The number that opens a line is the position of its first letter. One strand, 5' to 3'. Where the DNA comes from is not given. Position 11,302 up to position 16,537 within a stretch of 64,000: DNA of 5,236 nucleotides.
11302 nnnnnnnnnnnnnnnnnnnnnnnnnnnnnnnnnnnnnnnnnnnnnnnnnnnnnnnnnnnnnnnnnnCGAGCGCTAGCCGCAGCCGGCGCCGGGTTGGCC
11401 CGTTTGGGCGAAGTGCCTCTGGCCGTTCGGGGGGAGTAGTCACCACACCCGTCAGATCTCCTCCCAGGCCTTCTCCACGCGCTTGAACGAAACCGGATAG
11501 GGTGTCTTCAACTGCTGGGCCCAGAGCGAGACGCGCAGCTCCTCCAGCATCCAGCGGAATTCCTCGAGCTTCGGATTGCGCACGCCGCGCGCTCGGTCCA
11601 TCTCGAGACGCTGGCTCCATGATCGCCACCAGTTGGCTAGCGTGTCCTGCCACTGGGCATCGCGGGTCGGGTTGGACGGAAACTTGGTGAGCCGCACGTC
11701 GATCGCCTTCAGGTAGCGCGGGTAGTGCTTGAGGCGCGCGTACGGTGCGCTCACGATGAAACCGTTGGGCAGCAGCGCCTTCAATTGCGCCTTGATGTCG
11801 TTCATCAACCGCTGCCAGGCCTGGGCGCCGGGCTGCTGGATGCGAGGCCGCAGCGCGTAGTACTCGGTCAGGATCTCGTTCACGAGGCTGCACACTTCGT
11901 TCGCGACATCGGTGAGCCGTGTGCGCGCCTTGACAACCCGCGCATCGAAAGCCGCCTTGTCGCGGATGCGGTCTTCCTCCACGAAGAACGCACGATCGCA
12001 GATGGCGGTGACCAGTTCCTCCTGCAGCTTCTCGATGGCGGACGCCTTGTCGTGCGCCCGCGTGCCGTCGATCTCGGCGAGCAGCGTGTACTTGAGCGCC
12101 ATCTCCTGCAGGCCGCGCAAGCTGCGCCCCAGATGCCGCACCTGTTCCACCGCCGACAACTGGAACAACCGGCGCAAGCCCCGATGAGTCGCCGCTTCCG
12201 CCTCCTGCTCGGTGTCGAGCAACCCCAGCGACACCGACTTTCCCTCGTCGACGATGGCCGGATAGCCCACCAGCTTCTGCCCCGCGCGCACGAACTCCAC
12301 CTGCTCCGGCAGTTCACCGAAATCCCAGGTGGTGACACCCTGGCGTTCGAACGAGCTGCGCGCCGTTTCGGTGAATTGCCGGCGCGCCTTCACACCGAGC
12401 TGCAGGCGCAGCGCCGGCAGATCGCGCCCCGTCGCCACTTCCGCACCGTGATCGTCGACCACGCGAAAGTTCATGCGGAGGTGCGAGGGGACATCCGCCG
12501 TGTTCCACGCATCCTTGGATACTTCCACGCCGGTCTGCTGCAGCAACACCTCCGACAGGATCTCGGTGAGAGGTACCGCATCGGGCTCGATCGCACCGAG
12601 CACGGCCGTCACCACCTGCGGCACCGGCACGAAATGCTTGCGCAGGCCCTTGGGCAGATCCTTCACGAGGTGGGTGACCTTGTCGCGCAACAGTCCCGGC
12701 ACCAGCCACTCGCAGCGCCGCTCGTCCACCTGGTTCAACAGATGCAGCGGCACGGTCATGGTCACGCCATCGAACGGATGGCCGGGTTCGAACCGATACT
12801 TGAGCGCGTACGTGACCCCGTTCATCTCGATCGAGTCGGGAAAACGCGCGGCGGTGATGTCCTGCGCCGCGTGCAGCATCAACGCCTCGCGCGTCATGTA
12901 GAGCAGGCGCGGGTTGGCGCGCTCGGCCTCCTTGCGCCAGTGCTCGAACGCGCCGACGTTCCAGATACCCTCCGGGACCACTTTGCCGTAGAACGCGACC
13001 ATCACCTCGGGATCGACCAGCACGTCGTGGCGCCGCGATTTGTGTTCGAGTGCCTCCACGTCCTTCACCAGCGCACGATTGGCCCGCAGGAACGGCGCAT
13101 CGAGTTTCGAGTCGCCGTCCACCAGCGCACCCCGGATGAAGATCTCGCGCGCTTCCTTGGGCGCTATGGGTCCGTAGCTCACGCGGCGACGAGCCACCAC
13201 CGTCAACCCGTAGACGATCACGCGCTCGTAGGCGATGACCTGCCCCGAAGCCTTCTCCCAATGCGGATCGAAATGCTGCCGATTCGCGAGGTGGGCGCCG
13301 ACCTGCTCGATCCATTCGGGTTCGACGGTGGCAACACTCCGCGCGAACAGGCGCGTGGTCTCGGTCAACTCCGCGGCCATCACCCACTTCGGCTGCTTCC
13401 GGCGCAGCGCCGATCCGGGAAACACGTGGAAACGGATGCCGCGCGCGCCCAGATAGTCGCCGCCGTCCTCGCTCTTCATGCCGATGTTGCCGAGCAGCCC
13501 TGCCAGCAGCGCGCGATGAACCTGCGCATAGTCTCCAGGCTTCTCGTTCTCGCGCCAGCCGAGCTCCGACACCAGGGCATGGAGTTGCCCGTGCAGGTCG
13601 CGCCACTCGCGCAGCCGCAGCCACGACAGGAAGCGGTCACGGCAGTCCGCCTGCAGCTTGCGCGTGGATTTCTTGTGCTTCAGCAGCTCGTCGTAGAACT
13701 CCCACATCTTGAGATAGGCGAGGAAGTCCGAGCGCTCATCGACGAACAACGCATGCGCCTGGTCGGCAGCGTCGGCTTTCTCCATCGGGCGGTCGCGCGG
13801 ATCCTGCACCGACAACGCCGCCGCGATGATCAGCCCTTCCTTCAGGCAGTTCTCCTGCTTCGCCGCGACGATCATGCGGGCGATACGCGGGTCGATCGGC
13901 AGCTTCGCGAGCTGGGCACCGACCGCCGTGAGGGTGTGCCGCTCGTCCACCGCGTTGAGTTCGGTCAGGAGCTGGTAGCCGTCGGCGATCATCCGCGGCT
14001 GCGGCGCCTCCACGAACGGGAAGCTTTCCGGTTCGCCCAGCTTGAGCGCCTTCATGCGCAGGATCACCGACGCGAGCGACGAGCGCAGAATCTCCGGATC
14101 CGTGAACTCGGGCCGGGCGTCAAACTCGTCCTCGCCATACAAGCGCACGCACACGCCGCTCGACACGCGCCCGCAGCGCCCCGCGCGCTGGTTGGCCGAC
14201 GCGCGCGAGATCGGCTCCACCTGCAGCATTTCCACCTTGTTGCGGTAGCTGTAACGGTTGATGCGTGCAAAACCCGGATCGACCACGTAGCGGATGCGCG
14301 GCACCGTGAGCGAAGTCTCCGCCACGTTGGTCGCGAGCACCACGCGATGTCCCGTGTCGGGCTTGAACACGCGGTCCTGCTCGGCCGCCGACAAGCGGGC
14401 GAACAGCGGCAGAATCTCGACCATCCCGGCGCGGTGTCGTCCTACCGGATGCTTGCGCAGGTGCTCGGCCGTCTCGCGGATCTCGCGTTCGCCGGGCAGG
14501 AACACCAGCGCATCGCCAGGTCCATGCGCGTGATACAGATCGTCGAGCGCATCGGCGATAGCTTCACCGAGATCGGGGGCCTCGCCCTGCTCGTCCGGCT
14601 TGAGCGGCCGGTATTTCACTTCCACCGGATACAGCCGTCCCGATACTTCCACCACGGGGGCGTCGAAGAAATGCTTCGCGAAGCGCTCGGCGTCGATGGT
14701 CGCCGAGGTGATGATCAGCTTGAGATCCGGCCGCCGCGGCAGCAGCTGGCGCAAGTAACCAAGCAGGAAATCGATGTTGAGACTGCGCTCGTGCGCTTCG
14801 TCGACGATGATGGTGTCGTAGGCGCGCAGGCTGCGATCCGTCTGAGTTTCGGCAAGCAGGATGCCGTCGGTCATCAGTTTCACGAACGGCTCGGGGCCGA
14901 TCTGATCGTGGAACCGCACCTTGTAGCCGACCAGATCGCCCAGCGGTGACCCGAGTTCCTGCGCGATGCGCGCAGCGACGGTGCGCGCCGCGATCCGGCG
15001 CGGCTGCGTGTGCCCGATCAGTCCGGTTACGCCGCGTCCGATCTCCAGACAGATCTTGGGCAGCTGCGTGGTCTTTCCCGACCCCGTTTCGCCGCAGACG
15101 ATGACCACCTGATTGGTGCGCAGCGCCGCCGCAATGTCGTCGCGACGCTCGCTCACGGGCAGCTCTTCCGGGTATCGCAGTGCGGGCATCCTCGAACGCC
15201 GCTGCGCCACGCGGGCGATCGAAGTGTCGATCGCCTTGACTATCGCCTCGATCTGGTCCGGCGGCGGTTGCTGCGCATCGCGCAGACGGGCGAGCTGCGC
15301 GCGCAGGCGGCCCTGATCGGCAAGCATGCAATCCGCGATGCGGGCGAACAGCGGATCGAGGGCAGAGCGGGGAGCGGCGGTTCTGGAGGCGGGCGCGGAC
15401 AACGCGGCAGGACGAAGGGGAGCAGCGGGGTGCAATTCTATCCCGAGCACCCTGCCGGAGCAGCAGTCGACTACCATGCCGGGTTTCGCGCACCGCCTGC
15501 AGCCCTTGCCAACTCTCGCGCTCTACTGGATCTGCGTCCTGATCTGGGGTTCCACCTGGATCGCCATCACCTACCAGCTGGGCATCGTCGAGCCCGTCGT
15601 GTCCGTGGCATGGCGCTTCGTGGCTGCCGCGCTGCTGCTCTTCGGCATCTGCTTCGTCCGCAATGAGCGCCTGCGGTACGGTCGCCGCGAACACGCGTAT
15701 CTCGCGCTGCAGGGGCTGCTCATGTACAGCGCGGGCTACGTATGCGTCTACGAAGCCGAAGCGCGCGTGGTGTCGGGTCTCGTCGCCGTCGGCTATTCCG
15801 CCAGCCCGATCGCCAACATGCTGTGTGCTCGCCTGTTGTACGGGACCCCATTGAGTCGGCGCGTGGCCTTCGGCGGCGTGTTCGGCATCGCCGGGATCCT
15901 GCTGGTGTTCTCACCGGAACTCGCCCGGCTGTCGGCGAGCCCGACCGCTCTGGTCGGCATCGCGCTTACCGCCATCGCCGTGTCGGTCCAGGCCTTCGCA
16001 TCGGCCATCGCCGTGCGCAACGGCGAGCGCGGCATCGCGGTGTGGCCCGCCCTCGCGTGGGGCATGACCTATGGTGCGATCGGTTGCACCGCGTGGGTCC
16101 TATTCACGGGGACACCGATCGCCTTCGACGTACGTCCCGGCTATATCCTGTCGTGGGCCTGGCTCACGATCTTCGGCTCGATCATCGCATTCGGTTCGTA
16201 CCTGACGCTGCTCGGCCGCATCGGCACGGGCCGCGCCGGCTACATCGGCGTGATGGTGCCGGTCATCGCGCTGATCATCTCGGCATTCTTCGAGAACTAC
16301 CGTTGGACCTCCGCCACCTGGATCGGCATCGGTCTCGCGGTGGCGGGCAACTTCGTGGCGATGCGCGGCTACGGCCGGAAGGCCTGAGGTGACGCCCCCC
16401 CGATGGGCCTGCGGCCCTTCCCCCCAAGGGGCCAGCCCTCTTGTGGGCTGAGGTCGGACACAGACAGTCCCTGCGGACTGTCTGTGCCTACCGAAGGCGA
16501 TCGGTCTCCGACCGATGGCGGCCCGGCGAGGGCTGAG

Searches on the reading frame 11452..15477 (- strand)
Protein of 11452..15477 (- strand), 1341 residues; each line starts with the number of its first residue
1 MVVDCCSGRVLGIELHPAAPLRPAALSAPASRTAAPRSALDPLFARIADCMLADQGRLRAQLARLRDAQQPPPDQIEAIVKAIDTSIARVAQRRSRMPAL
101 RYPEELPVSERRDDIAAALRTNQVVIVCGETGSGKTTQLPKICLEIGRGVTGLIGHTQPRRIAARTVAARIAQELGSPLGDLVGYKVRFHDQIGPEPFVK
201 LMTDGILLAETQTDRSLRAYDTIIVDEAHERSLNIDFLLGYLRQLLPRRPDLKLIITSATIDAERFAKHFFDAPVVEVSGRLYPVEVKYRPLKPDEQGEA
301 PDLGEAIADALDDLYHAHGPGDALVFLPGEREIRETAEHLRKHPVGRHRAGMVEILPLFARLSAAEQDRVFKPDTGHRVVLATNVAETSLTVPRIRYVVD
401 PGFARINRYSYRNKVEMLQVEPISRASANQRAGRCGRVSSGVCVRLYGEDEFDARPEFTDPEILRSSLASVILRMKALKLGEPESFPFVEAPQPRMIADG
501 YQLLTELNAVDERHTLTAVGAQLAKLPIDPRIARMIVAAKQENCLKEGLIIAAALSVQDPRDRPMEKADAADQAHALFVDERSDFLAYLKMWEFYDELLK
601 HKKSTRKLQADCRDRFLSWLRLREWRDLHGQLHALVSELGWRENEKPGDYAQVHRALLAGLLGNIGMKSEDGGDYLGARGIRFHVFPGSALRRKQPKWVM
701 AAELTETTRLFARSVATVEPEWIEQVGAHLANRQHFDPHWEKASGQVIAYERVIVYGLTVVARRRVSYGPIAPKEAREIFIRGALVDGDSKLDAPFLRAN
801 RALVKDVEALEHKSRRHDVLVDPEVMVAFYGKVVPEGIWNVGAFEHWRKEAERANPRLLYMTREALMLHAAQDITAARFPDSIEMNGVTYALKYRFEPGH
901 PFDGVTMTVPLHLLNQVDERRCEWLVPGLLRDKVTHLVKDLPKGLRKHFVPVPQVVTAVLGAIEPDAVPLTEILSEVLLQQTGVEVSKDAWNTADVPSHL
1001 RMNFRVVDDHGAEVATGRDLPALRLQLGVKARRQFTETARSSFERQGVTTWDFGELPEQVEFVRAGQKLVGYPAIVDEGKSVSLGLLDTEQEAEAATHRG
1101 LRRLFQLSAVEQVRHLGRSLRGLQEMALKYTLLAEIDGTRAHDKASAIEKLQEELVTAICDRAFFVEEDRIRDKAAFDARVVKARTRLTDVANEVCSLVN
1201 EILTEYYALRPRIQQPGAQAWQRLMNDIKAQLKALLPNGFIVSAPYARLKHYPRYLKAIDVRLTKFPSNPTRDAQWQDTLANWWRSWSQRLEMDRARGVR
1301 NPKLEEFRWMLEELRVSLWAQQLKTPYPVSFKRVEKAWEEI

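Call 17: search_protein_families(library=pfam, proteins=[window:11452-15477:-], max_evalue=0.001)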
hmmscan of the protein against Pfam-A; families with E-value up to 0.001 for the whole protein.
window:11452-15477:- (1341 aa): 8 families
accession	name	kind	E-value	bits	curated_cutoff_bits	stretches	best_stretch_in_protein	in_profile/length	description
PF11898.13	DUF3418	-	1.6e-211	704.4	25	1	744-1340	2-582/582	Domain of unknown function (DUF3418)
PF07717.22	OB_NTP_bind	-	1.1e-15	58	29.5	1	653-729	1-82/83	Oligonucleotide/oligosaccharide-binding (OB)-fold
PF21010.2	HA2_C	-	4.2e-10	40.4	21.3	1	529-588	1-77/77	Helicase associated domain (HA2), ratchet-like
PF00271.37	Helicase_C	-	1.2e-09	38.9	23.5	1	309-438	4-109/110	Helicase conserved C-terminal domain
PF00270.35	DEAD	-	3.8e-06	27.2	26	1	118-262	10-161/167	DEAD/DEAH box helicase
PF13401.12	AAA_22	-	6e-06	27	27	1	121-251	4-115/130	AAA domain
PF13245.12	AAA_19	-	5.8e-05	23.7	25.1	1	119-232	8-103/134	AAA domain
PF04408.29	HA2_N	-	0.0002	21.8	21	0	502-528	3-29/29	Helicase associated domain (HA2), winged-helix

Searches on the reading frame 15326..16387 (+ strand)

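Call 16: search_protein_families(library=pfam, proteins=[window:15326-16387:+], max_evalue=0.001)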
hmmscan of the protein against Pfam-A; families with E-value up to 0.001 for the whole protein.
window:15326-16387:+ (353 aa): 1 family
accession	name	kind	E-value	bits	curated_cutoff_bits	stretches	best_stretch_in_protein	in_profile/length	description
PF00892.27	EamA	-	1.6e-26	93.6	28.2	2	69-195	9-134/135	EamA-like transporter family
